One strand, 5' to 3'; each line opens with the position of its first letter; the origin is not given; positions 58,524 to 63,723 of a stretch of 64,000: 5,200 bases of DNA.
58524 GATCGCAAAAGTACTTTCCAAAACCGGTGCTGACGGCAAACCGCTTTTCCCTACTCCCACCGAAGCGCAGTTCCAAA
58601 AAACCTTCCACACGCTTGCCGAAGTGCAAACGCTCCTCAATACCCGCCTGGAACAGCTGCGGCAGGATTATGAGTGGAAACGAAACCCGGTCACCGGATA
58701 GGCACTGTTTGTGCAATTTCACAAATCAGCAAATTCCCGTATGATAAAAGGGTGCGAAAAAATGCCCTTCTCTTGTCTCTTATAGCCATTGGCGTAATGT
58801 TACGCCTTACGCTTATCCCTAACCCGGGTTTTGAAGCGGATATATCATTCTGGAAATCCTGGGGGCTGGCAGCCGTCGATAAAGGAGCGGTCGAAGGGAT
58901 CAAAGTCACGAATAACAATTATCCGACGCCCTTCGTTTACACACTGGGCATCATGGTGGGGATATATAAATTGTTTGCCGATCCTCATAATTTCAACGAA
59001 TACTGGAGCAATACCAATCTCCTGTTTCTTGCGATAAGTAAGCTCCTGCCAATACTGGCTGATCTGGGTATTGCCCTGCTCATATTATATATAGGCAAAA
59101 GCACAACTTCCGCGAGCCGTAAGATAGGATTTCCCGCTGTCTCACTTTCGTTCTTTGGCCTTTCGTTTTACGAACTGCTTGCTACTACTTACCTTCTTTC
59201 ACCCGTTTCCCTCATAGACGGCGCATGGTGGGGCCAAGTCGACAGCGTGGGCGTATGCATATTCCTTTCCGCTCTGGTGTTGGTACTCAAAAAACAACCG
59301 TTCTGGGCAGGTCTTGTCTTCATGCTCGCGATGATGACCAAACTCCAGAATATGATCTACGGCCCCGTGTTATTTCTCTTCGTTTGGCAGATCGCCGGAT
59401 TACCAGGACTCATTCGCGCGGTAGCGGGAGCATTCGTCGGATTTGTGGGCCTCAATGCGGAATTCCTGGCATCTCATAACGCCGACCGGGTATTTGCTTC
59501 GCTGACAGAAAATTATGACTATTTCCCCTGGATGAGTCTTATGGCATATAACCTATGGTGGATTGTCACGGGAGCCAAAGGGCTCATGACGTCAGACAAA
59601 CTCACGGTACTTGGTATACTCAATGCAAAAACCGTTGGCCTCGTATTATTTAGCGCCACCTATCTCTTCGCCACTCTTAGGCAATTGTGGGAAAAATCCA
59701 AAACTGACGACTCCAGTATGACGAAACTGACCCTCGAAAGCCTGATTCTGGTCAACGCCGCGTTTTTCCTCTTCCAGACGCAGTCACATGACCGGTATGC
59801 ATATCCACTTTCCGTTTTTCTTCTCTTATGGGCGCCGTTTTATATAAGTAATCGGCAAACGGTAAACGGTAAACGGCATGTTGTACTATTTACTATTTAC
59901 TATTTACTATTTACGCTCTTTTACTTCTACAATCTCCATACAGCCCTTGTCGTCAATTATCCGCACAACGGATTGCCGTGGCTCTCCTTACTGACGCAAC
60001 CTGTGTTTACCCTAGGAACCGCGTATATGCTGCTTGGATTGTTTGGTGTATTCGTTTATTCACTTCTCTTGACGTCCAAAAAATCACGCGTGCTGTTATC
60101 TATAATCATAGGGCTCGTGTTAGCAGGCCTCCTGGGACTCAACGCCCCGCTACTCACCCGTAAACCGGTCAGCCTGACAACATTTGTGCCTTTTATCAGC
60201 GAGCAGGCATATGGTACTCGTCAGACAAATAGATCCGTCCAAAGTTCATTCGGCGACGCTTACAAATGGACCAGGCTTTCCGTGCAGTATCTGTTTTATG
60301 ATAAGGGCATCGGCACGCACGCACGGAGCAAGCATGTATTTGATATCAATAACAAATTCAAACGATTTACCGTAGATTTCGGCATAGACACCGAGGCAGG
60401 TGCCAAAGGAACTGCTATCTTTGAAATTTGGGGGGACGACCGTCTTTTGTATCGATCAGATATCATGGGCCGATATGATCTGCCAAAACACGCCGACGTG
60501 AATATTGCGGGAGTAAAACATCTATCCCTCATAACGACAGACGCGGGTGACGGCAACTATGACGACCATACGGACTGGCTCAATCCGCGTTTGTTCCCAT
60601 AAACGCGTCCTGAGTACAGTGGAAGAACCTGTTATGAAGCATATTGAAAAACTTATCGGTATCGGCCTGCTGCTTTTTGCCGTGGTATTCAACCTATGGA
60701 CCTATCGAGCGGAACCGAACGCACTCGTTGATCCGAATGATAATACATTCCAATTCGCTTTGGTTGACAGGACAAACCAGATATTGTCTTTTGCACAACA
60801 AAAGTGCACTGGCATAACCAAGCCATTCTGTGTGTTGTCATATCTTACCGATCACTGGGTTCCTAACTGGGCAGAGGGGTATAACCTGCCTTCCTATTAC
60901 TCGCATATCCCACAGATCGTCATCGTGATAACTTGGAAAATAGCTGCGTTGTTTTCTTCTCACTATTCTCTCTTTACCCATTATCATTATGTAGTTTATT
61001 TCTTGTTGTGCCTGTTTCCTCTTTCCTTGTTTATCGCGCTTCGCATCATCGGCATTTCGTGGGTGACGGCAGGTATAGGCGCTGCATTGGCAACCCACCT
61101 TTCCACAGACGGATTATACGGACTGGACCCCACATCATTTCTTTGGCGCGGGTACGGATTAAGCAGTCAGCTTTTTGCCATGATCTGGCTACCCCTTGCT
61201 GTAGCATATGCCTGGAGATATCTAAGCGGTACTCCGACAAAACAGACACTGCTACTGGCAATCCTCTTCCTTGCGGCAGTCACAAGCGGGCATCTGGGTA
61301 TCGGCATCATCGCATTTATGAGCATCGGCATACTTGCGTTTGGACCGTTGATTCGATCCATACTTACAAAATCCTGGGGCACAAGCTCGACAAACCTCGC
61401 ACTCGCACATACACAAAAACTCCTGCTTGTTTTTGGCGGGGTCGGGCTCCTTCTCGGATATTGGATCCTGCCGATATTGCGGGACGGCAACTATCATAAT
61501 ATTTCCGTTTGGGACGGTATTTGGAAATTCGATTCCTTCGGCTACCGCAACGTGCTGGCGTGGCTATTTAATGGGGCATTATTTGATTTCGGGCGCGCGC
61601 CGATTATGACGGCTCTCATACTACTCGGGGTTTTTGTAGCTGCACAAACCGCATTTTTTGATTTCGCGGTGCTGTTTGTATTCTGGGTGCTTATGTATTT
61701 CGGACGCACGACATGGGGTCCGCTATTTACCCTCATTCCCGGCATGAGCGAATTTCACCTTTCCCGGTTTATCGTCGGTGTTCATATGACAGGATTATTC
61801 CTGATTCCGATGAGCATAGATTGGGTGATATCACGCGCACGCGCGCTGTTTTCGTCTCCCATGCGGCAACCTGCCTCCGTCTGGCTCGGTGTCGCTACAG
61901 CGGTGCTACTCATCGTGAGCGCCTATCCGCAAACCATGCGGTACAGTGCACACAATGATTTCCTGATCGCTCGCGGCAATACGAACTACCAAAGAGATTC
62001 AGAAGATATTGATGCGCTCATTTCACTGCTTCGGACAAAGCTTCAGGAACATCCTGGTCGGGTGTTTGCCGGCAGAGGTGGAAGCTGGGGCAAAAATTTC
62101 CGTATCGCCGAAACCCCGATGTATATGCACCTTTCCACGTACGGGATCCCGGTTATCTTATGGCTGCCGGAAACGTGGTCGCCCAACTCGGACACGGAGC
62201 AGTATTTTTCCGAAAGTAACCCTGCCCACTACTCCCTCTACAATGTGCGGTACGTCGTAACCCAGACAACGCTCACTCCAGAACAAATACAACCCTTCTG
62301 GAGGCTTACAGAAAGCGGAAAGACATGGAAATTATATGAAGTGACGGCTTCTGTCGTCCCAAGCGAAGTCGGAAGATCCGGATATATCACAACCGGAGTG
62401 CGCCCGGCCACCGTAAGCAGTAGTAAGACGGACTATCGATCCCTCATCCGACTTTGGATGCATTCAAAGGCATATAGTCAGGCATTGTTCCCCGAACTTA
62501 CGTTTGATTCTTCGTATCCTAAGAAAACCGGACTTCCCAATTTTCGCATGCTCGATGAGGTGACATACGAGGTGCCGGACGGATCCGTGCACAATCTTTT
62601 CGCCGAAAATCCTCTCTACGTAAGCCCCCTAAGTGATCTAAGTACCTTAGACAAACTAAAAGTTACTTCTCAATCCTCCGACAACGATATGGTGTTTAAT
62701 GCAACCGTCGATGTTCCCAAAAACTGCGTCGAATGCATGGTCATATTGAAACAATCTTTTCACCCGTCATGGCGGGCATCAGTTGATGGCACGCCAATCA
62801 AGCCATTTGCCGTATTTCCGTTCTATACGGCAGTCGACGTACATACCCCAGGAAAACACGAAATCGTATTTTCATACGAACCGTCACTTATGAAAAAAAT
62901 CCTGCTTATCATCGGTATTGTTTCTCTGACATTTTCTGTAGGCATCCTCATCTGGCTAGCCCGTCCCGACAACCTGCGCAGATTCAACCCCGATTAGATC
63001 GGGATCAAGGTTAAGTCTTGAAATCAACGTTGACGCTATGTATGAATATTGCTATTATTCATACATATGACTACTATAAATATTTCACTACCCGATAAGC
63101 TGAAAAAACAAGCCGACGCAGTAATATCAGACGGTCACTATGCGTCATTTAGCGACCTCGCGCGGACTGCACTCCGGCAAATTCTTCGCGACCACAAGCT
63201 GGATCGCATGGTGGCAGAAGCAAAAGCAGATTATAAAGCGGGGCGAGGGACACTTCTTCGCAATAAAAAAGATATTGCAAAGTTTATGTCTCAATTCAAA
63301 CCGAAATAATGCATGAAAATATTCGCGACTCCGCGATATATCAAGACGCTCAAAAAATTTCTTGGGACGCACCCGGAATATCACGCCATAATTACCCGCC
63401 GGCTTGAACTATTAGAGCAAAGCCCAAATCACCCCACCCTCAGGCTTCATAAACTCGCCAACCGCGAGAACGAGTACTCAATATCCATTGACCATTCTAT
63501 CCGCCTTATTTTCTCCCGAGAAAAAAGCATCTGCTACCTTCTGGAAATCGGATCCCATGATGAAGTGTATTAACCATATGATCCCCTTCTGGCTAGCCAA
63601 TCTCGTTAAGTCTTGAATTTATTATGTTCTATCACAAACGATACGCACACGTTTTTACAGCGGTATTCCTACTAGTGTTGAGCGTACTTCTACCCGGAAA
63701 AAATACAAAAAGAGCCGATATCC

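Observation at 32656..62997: Extraordinary density of GT-C-like polytopic membrane proteins (>=11 in 30 kb) together with two DPM1-like polyprenol-P-sugar synthases: candidate multi-enzyme protein O-glycosylation system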

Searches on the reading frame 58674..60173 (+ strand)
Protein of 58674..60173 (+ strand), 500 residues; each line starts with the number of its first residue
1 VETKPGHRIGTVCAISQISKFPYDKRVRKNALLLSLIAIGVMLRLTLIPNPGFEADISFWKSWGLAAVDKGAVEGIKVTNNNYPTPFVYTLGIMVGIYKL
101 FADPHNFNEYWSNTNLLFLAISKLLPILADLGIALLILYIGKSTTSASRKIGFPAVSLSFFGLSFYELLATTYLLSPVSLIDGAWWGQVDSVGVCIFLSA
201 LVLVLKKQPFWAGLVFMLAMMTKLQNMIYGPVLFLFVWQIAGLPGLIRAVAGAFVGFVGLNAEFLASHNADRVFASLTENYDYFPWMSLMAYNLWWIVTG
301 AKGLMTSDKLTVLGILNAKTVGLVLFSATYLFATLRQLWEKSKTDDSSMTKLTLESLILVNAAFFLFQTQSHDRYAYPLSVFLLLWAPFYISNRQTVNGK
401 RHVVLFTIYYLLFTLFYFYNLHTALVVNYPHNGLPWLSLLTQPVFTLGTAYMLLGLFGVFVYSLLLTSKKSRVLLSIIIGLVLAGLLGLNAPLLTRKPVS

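Call 45: find_homologous_proteins(query=A10, max_evalue=0.001)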
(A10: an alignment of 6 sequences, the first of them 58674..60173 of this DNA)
Query A10 (6 sequences) (500 aa, profile of the alignment): 421 proteins with E <= 0.001 among 8000 candidates; the best 120 are listed.
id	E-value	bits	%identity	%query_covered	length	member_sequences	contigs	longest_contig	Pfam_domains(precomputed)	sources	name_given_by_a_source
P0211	5.0e-232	789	100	92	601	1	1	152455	PF08305.18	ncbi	-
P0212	7.3e-231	785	70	94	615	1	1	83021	PF09594.17,PF08305.18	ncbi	-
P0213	1.4e-229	781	56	93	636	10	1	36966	PF08305.18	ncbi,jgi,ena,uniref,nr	ncbi:hypothetical protein A2971_02245 [Candidatus Gottesmanbacteria bacterium RIFCSPLOWO2_01_FULL_46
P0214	2.6e-228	777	87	100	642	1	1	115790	PF08305.18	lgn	-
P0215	6.3e-227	772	54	90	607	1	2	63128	PF08305.18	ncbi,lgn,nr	ncbi:NPCBM/NEW2 domain-containing protein [Patescibacteria group bacterium]|nr:NPCBM/NEW2 domain-con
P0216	1.2e-225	768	53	83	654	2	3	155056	PF08305.18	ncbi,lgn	-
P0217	1.6e-223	761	74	94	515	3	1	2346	-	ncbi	ncbi:MAG: hypothetical protein AAB542_00085, partial [Patescibacteria group bacterium]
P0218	3.3e-219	747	71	59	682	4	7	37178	PF08305.18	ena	-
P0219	3.6e-219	747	70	93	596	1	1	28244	PF08305.18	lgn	-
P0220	3.9e-219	746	74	94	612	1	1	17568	PF08305.18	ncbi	-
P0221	2.6e-217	740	64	93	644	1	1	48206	PF08305.18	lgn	-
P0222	2.2e-216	737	68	91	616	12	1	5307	PF08305.18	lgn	-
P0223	2.4e-216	737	64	95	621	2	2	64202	PF08305.18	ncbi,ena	-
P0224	8.1e-216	736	59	93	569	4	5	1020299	PF08305.18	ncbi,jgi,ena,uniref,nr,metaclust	ncbi:hypothetical protein A3A79_02035 [Candidatus Gottesmanbacteria bacterium RIFCSPLOWO2_01_FULL_43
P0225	1.1e-215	735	65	95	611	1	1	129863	PF08305.18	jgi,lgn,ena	jgi:Gpi18-like mannosyltransferase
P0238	9.2e-213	725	60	90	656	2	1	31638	PF09594.17,PF08305.18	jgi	-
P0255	3.4e-209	714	58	92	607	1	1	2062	PF09594.17,PF08305.18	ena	-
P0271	1.7e-207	708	56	93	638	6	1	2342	PF09594.17,PF08305.18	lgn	-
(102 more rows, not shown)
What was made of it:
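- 58674..60602 (+): GT-C (GT87/Gpi18-like membrane domain) fused to a C-terminal extracytoplasmic NPCBM carbohydrate-binding domain. Some orthologues carry PF09594 and some are named 'Gpi18-like mannosyltransferase' by JGI (call 45).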

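Call 93: find_encoding_contigs(protein=P0211, flank=10000, max_places=2)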
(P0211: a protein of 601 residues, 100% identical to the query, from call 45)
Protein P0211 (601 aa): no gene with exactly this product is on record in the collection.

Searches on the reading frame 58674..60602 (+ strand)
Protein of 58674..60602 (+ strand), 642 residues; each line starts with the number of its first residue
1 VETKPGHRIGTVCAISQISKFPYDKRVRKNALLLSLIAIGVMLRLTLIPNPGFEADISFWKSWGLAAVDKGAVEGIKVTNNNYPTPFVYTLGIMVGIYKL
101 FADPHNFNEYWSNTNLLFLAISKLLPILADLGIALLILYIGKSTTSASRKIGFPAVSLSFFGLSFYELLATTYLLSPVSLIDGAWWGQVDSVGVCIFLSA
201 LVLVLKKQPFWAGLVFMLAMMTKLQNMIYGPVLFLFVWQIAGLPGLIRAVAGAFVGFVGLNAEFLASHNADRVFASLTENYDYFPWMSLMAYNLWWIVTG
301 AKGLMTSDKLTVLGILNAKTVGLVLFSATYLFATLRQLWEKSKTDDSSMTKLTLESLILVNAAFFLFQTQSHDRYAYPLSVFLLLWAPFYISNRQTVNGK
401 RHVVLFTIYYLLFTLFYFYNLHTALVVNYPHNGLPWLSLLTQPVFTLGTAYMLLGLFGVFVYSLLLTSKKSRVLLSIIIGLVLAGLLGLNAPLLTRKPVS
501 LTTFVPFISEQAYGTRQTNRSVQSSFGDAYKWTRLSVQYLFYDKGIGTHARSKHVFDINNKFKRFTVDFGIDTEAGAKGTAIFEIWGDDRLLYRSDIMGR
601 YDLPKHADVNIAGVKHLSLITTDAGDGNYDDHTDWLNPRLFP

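Call 5: search_protein_families(library=pfam, max_evalue=0.1, proteins=[window:58674-60602:+])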
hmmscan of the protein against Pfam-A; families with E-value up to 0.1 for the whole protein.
window:58674-60602:+ (642 aa): 1 family
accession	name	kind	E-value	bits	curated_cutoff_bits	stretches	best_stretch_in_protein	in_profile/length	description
PF08305.17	NPCBM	-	1.8e-32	112.7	23.9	1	510-640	14-136/137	NPCBM/NEW2 domain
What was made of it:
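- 58674..60602 (+): NPCBM 1.8e-32 (call 5).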

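Call 28: search_solved_structures(query=A5, max_evalue=1)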
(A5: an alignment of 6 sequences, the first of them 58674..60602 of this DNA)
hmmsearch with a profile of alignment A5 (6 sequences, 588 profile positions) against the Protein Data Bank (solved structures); distinct sequences matched with E-value up to 1: 6.
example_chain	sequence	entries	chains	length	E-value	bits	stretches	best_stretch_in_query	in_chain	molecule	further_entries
7js4_A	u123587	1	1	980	7.2e-26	94.1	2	448-584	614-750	F5/8 type C domain protein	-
2vmg_A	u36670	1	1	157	4.6e-18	68.4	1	443-582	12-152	FIBRONECTIN TYPE III DOMAIN PROTEIN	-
2vmh_A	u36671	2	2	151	5.4e-18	68.1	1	444-582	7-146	FIBRONECTIN TYPE III DOMAIN PROTEIN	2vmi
7jrm_A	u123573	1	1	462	3e-10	42.6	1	487-584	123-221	F5/8 type C domain protein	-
7jrl_A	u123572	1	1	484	3.2e-10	42.4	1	487-584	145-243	F5/8 type C domain protein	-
8pvs_A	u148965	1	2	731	1.6e-07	33.6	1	482-583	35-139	Alpha-1,3-galactosidase B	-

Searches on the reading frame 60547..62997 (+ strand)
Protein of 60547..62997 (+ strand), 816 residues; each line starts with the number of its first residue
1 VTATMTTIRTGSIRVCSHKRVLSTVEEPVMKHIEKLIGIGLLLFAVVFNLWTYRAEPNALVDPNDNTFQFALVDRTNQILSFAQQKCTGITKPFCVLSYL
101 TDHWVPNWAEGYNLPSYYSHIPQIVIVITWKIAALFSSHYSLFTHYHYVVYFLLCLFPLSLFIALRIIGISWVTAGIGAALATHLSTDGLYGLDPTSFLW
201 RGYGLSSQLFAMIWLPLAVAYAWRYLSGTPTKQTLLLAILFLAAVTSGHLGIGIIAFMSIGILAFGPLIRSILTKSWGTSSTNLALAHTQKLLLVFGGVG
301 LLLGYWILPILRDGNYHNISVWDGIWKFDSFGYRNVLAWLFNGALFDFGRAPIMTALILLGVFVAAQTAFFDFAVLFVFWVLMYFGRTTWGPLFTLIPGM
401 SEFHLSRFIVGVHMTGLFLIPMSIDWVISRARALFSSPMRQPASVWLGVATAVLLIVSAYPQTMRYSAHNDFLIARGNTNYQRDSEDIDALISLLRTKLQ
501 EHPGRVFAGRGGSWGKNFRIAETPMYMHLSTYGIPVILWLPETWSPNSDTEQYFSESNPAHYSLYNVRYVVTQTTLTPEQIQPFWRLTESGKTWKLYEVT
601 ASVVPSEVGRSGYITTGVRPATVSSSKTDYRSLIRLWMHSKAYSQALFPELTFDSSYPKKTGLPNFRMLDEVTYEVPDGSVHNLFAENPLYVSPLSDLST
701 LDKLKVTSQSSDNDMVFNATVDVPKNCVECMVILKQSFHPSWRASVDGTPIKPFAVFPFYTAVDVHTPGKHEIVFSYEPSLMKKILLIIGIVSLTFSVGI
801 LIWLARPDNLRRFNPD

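Call 6: search_protein_families(library=pfam, max_evalue=0.1, proteins=[window:60547-62997:+])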
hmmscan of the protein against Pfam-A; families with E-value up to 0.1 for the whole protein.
window:60547-62997:+ (816 aa): 0 families

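Call 7: search_protein_families(library=ncbifam, max_evalue=0.1, proteins=[window:60547-62997:+])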
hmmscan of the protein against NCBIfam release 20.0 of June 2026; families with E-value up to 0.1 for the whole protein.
window:60547-62997:+ (816 aa): 0 families

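Call 29: search_solved_structures(query=A2, max_evalue=1)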
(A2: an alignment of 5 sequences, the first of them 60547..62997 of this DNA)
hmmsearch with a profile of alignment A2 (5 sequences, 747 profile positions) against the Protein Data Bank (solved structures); distinct sequences matched with E-value up to 1: 0.

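Call 65: search_protein_representatives(protein=window:60634-62997:+)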
Query: 787 residues. Proteins with E-value up to 0.001 (for the whole library): 1336; up to 1e-10: 802; up to 1e-30: 398. The best 150 are listed.
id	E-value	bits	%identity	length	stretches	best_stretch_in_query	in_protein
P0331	1.3e-248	843.8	67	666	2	203-616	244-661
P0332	3.7e-235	799.3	57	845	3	340-768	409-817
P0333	1.1e-232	791.1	53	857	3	342-763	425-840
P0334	7.1e-207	705.8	50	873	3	340-772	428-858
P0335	1.8e-201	687.9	52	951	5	420-670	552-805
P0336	4.7e-186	636.9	46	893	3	343-774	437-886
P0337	3.0e-163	561.5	44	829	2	3-400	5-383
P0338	3.9e-155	534.6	49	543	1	228-767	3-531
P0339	1.1e-154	533.1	43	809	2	339-765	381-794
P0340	3.5e-144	498.4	45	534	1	208-749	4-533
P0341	5.7e-142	491.1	42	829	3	9-336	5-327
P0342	1.3e-141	489.9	40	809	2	208-769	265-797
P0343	1.0e-137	477.0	35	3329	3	67-766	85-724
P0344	7.6e-137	474.1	49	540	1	2-476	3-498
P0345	3.3e-130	452.2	39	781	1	4-770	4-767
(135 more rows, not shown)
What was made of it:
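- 60634..62997 (+): GT-C, YfhO-like, with a large extracytoplasmic domain and a C-terminal TM anchor. 1336 homologue clusters (call 65).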

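Call 67: search_protein_families(library=pfam, alignment_id=A12, max_evalue=0.001)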
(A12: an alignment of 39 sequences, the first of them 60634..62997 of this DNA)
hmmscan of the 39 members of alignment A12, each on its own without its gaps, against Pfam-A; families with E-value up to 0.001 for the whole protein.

A. member 1, window:60634-62997:+ (787 aa): 0 families

B. families by the number of members that match (of 39 scanned): 4 families
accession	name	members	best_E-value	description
PF09586.16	YfhO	29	5e-12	Bacterial membrane protein YfhO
PF08305.17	NPCBM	5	1.6e-34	NPCBM/NEW2 domain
PF10131.15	PTPS_related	4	1.5e-07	6-pyruvoyl-tetrahydropterin synthase related domain; membrane protein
PF20176.3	DUF6541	1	7.5e-07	Family of unknown function (DUF6541)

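Call 68: search_solved_structures(query=A12, max_evalue=1)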
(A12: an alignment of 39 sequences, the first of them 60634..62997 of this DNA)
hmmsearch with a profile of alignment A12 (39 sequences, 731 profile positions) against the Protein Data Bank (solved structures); distinct sequences matched with E-value up to 1: 1.
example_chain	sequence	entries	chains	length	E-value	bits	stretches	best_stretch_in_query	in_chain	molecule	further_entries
1ykd_A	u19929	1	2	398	0.93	10.4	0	480-528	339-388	adenylate cyclase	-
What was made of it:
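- Tried and rejected: The same was true of the deep A12 profile (call 68).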

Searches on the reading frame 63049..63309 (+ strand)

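Call 95: search_protein_families(library=pfam, max_evalue=1, proteins=[window:63049-63309:+])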
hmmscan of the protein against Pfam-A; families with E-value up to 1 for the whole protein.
window:63049-63309:+ (86 aa): 6 families
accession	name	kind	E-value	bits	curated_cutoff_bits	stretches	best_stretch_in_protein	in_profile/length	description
PF17723.7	RHH_8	-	5.5e-05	23.7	25.4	1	9-51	7-49/119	Ribbon-Helix-Helix transcriptional regulator family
PF03693.20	ParD_antitoxin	-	0.046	14.6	21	1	12-45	7-40/81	Bacterial antitoxin of ParD toxin-antitoxin type II system and RHH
PF20796.3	PDDEXK_13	-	0.055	13.3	27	1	35-75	199-239/290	PD-(D/E)XK nuclease superfamily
PF19807.5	DUF6290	-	0.12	13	27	1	7-65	1-58/72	Family of unknown function (DUF6290)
PF18145.6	SAVED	-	0.12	12.5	26.2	1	6-52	101-144/190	SMODS-associated and fused to various effectors sensor domain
PF20063.5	DUF6462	-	0.17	12.5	27.1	1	47-81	16-49/51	Family of unknown function (DUF6462)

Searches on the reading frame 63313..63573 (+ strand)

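Call 95: search_protein_families(library=pfam, max_evalue=1, proteins=[window:63313-63573:+])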
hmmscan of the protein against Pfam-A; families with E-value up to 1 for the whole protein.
window:63313-63573:+ (86 aa): 2 families
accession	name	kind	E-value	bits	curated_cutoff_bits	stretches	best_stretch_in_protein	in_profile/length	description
PF15738.11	YafQ_toxin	-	0.00066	20.4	30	1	2-85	2-86/88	Bacterial toxin of type II toxin-antitoxin system, YafQ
PF24732.2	ParE_like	-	0.0028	18.1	24.4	1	31-83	11-63/67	ParE-like toxin domain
